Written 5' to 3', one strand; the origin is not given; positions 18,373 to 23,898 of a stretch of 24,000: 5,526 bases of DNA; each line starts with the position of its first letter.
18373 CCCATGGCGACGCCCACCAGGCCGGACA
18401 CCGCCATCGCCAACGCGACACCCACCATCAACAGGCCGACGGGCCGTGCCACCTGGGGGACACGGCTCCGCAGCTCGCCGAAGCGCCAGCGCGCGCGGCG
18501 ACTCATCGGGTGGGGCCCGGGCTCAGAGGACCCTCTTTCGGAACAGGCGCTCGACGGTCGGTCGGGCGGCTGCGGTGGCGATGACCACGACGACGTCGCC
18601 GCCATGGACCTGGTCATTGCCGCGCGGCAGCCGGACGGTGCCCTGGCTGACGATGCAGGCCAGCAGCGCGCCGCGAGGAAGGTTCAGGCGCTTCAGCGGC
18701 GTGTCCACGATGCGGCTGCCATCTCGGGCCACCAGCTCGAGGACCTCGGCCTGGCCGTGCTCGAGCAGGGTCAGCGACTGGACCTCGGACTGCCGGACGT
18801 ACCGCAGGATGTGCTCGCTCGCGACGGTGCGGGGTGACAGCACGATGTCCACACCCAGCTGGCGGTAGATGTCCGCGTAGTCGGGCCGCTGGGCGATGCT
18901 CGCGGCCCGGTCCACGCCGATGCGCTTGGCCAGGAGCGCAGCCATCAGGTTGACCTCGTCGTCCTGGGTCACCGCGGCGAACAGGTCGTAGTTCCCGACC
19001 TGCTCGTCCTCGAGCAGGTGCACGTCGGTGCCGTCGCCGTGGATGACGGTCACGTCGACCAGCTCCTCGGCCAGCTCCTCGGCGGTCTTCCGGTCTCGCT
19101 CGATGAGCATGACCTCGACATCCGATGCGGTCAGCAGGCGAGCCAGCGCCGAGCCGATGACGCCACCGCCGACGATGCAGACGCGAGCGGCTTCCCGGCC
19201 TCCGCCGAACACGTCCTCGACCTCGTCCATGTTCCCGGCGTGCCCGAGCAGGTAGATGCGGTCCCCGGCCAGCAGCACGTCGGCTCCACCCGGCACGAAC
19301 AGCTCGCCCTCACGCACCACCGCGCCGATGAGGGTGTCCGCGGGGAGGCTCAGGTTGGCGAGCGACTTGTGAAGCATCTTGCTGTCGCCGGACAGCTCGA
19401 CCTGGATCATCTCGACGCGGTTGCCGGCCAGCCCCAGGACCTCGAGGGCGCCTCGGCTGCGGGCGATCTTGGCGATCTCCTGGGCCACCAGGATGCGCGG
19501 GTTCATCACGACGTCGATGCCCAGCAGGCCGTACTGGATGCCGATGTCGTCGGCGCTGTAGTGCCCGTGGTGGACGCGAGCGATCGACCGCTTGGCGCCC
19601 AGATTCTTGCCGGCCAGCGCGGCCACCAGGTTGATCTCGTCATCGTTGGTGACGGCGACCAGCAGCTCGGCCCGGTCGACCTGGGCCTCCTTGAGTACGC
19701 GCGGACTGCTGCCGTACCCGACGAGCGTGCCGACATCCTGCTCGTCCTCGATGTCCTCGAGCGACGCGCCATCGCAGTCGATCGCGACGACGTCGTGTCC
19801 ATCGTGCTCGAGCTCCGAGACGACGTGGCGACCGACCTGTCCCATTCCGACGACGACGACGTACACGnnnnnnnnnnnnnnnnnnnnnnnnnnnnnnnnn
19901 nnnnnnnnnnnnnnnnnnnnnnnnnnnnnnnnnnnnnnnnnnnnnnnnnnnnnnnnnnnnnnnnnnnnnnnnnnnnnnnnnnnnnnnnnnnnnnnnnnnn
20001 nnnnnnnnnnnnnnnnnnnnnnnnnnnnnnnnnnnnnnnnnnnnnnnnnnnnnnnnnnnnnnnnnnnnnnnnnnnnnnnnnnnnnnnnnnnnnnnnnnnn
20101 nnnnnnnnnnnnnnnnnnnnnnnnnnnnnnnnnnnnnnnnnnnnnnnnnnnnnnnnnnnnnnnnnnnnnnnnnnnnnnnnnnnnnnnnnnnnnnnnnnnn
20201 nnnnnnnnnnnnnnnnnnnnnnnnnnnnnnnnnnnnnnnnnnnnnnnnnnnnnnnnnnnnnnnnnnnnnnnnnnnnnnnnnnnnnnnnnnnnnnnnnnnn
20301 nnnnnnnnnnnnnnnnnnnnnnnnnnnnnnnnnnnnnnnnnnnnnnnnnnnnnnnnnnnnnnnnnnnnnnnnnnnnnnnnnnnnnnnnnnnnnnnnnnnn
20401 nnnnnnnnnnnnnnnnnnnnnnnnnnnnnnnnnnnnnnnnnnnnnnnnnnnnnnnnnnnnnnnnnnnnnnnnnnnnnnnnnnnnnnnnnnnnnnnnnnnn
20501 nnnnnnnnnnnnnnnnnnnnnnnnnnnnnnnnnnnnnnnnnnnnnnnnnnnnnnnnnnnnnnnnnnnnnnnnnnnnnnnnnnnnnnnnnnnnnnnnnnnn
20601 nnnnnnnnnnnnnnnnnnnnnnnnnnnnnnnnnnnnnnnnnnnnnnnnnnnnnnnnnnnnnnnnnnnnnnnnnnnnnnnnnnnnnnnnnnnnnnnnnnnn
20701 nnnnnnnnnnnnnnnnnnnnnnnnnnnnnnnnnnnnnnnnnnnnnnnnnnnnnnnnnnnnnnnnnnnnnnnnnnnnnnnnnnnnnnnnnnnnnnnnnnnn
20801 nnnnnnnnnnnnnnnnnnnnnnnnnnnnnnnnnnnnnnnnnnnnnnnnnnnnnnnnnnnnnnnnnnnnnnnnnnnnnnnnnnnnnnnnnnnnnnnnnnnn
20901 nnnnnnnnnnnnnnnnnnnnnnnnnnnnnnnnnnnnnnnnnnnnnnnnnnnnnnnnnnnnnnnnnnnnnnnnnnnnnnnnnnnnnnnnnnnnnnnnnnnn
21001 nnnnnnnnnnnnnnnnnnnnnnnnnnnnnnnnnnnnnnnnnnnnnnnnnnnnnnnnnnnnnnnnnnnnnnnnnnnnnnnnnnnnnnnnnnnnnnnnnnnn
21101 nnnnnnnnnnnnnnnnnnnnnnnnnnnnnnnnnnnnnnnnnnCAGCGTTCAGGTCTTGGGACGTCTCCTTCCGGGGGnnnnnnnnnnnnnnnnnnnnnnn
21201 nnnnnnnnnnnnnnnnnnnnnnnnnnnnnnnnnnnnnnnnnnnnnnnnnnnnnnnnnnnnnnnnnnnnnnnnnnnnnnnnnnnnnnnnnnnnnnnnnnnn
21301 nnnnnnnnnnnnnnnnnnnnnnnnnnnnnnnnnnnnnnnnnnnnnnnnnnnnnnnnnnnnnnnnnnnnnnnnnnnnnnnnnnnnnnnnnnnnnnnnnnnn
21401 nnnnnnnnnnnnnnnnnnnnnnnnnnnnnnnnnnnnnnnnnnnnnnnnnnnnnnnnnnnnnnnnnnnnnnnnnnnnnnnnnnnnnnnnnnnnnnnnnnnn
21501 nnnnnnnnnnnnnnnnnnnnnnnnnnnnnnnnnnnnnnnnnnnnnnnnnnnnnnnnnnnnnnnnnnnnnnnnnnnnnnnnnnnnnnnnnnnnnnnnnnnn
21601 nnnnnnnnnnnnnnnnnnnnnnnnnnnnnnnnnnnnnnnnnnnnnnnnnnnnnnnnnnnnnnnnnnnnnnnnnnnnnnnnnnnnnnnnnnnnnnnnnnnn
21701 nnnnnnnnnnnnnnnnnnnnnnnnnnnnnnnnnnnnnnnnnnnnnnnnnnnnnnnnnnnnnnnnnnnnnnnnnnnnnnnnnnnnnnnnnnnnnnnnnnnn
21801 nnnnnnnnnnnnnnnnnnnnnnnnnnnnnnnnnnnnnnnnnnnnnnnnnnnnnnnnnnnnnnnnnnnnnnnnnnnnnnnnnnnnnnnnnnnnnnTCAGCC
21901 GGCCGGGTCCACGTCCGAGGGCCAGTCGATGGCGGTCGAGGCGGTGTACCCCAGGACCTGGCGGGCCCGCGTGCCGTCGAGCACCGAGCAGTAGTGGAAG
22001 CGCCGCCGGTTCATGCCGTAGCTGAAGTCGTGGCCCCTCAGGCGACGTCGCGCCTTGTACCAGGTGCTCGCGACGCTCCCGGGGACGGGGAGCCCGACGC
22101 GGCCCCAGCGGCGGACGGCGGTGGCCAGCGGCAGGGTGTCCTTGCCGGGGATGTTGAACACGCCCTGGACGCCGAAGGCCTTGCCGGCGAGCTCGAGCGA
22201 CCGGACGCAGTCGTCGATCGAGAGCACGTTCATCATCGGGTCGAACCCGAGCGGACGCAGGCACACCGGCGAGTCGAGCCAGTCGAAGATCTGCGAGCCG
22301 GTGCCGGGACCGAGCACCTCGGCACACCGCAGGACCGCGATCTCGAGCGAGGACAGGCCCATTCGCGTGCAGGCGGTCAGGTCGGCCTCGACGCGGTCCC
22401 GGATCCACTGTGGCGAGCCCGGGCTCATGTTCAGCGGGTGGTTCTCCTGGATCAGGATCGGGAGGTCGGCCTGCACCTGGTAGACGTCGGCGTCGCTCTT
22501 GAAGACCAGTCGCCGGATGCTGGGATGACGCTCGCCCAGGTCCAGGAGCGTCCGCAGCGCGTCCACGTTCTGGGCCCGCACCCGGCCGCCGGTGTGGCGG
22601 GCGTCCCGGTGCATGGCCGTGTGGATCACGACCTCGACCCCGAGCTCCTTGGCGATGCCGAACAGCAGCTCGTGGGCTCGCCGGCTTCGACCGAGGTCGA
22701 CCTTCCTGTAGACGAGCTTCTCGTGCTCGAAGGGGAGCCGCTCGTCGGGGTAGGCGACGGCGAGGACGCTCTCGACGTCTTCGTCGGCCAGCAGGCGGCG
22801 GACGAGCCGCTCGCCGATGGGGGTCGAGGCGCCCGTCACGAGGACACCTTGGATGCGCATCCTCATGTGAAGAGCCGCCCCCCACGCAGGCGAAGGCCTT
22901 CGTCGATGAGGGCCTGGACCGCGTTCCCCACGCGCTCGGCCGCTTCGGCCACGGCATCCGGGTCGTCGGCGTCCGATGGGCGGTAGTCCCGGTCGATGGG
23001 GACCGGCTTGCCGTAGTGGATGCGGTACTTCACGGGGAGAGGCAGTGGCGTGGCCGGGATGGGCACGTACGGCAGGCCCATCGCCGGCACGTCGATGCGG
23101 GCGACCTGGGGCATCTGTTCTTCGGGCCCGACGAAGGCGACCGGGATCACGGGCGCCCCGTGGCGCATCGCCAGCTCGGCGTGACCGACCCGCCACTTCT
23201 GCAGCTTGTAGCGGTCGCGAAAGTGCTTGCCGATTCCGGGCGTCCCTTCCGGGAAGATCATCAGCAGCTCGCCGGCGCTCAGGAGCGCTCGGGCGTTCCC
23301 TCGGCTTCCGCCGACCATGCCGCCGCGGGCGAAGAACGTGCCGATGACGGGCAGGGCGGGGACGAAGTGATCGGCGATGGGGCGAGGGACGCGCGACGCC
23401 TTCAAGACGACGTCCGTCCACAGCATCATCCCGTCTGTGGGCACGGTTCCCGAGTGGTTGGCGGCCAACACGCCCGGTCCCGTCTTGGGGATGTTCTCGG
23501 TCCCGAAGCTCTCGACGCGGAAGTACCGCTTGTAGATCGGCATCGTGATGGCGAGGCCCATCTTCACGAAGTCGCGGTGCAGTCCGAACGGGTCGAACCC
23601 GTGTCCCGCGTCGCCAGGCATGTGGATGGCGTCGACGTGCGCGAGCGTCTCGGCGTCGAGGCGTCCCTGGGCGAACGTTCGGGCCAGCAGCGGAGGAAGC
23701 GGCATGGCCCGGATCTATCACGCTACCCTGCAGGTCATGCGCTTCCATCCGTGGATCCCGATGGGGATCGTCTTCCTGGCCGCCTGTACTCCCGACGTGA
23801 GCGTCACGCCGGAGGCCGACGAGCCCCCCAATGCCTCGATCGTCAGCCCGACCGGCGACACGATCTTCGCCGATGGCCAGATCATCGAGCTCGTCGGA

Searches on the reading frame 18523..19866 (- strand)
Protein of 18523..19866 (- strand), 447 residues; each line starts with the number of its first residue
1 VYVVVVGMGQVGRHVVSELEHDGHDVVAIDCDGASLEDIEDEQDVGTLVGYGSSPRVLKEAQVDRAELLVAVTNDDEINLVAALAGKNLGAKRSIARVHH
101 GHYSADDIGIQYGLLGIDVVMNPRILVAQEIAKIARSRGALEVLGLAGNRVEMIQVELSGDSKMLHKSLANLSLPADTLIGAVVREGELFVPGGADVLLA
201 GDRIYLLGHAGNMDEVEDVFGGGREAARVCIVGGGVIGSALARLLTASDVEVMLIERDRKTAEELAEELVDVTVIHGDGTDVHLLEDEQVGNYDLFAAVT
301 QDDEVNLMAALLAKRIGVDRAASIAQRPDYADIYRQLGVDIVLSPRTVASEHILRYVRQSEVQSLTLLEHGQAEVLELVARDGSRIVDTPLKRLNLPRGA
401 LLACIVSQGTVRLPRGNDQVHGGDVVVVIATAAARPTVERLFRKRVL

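Call 8: search_protein_families(library=pfam, max_evalue=0.001, proteins=[window:18523-19866:-])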
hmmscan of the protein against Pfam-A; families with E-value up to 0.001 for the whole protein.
window:18523-19866:- (447 aa): 24 families
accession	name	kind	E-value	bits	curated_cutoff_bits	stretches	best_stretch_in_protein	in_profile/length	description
PF02254.24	TrkA_N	-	5.2e-49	165.9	23.8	2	229-345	1-116/116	TrkA-N domain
PF02080.26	TrkA_C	-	1.6e-22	79.7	27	2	154-221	2-71/71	TrkA-C domain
PF03807.23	F420_oxidored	-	3.8e-09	37.5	21.6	1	228-273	1-49/94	NADP oxidoreductase coenzyme F420-dependent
PF02558.23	ApbA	-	1.7e-08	34.6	22.2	1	229-284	1-52/150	Ketopantoate reductase PanE/ApbA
PF13241.12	NAD_binding_7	-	3.7e-08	34.3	22.1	1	227-321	8-92/104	Putative NAD(P)-binding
PF02826.25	2-Hacid_dh_C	-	3.9e-08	33.3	25.1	1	221-268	31-78/178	D-isomer specific 2-hydroxyacid dehydrogenase, NAD binding domain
PF01370.27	Epimerase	-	6.4e-08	32.7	20.9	0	3-95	1-81/240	NAD dependent epimerase/dehydratase family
PF03435.24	Sacchrp_dh_NADP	-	1.3e-07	32.4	25.1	0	229-274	1-48/129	Saccharopine dehydrogenase NADP binding domain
PF02737.24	3HCDH_N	-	1.9e-07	31.6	22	0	229-269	2-42/180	3-hydroxyacyl-CoA dehydrogenase, NAD binding domain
PF01488.26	Shikimate_DH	-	7.1e-07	29.8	24.3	1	224-272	10-59/138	Shikimate / quinate 5-dehydrogenase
PF03446.21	NAD_binding_2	-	9.5e-07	29.4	21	0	229-269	2-42/161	NAD binding domain of 6-phosphogluconate dehydrogenase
PF01210.29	NAD_Gly3P_dh_N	-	1.4e-06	28.8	23.1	1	229-275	2-48/158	NAD-dependent glycerol-3-phosphate dehydrogenase N-terminus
PF13460.12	NAD_binding_10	-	5.6e-06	26.8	27.2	0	8-72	3-68/184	NAD(P)H-binding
PF03721.20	UDPG_MGDP_dh_N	-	8.9e-06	25.8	27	0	1-41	1-41/187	UDP-glucose/GDP-mannose dehydrogenase family, NAD binding domain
PF13478.12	XdhC_C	-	1e-05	26.5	29.7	0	229-312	1-88/125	XdhC Rossmann domain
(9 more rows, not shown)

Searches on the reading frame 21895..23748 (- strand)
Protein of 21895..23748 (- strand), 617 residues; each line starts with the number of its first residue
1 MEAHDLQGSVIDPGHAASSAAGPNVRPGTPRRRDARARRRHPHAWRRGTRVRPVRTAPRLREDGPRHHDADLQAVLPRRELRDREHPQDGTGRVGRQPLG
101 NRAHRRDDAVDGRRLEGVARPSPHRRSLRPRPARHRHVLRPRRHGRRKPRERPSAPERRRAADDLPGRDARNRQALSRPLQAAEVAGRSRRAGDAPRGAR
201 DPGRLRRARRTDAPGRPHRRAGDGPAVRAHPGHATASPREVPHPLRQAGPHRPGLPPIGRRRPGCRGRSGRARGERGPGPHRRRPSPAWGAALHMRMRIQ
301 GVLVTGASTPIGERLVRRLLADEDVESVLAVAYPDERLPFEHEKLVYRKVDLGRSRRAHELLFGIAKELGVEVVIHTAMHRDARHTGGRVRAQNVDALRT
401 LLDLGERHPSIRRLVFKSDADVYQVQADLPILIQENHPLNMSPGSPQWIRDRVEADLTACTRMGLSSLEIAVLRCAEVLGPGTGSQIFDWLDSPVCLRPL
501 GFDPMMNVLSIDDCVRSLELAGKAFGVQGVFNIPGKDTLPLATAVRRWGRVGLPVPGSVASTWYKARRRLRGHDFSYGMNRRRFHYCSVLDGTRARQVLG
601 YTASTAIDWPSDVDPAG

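Call 8: search_protein_families(library=pfam, max_evalue=0.001, proteins=[window:21895-23748:-])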
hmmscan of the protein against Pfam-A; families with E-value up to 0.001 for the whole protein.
window:21895-23748:- (617 aa): 1 family
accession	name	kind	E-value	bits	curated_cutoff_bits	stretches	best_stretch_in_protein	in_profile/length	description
PF01370.27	Epimerase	-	8.8e-06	25.7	20.9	1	302-484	1-178/240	NAD dependent epimerase/dehydratase family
